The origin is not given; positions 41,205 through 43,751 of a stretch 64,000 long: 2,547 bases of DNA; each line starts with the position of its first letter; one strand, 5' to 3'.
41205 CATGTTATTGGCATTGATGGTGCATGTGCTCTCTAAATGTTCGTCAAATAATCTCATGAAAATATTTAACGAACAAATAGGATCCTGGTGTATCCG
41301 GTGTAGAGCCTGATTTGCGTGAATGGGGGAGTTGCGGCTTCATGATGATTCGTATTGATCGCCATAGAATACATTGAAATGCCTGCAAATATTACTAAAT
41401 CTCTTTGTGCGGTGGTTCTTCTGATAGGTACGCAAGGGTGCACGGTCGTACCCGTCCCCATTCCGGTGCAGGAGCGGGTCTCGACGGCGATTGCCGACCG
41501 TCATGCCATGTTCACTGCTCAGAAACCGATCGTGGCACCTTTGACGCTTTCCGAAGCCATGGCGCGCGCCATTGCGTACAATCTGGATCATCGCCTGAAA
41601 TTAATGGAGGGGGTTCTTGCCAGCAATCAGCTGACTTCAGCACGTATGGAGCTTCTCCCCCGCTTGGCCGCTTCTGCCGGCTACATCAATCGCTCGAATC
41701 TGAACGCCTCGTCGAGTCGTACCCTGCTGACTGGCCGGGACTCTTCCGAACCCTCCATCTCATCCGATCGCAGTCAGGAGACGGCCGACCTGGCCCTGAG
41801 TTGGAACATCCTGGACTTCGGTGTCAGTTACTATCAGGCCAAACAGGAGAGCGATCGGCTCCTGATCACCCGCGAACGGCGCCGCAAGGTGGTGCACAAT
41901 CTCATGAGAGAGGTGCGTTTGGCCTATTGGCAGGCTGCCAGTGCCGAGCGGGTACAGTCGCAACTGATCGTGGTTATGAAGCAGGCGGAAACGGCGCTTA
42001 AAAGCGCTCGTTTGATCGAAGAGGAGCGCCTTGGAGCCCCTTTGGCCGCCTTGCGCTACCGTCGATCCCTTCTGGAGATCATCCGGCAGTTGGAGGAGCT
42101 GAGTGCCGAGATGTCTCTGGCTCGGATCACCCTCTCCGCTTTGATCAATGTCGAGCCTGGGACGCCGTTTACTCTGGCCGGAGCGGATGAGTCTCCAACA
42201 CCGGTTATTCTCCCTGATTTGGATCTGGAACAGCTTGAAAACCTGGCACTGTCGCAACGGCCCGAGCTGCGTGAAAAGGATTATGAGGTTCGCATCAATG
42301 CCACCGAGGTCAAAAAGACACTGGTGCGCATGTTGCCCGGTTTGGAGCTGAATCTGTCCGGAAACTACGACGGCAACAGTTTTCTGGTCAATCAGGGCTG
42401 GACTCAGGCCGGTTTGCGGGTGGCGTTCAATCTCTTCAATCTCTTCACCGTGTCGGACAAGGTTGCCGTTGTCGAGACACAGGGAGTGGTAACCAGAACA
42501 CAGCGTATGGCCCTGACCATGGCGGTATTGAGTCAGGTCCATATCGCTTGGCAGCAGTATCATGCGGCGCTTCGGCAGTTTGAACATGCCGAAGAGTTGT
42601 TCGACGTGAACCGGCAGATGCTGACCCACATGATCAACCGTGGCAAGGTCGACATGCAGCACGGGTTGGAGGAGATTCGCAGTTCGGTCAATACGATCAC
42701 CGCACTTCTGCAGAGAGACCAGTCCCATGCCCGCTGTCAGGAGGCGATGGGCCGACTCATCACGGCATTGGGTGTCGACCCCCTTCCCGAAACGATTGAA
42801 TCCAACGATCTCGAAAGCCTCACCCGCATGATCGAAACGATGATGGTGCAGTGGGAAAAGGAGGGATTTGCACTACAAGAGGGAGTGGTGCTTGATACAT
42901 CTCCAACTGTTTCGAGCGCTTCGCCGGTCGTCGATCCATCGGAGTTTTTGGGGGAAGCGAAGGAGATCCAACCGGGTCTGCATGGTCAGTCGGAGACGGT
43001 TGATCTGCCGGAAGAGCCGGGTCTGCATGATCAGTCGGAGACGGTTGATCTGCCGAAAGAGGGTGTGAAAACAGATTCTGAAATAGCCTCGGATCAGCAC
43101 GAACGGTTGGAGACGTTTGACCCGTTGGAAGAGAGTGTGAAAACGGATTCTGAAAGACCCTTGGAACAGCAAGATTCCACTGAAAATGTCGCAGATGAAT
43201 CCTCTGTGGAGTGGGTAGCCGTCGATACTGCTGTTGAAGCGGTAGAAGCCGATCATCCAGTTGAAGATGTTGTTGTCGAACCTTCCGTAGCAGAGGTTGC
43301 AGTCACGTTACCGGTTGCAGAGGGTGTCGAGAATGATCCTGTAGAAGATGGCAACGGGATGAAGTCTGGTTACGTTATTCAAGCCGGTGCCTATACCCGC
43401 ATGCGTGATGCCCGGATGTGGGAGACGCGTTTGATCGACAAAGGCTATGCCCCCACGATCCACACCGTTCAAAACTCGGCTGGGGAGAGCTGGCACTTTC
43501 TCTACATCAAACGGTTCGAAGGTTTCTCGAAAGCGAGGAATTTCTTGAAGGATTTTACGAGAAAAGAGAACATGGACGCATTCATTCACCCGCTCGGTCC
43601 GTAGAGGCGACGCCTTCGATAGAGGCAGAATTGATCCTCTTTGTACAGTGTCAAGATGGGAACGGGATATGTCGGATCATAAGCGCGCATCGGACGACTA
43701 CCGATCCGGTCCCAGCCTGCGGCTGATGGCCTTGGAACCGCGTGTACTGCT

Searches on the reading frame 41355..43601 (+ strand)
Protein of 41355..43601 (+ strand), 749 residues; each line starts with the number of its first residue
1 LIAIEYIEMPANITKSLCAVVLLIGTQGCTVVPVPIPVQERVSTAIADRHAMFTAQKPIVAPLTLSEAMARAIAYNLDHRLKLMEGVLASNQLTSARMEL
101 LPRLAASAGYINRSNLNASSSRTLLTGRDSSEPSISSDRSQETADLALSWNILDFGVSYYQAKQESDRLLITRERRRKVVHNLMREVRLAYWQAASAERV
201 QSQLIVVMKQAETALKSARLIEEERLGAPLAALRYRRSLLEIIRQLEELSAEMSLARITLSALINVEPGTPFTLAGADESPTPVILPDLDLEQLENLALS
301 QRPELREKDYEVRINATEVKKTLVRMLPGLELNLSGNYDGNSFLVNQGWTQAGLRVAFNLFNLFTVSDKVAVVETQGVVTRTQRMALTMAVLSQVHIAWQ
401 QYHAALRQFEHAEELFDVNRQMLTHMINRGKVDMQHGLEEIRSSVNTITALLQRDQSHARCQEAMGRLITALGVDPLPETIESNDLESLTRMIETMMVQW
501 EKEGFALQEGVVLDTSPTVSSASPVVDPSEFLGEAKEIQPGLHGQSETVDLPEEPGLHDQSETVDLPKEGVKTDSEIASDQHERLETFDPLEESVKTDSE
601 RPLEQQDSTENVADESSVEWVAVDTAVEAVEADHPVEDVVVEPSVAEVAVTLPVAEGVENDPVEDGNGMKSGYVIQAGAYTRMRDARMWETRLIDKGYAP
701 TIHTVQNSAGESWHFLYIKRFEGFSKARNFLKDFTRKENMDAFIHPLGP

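Call 5: search_protein_families(library=pfam, proteins=[window:41355-43601:+], max_evalue=0.01)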
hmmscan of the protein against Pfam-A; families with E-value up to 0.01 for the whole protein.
window:41355-43601:+ (749 aa): 2 families
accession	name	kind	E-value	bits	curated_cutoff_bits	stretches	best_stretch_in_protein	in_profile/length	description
PF02321.23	OEP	-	3e-28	99.3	22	2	65-265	1-187/187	Outer membrane efflux protein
PF05036.18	SPOR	-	1.1e-05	26.1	21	1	671-743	3-73/76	SPOR domain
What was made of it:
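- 41355..43604 (+): TolC-like outer-membrane factor (OEP) with a C-terminal SPOR domain; first gene of the module (start codon uncertain). PF02321 E 3e-28 and SPOR E 1e-5 (call 5).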

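Call 8: search_protein_families(library=ncbifam, proteins=[window:41355-43601:+], max_evalue=0.001)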
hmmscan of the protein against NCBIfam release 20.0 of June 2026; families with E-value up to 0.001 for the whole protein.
window:41355-43601:+ (749 aa): 1 family
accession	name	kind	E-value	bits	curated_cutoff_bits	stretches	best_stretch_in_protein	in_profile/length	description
TIGR01844.1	type_I_sec_TolC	subfamily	1.3e-12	47.5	225.15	1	62-428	2-353/414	TolC family outer membrane protein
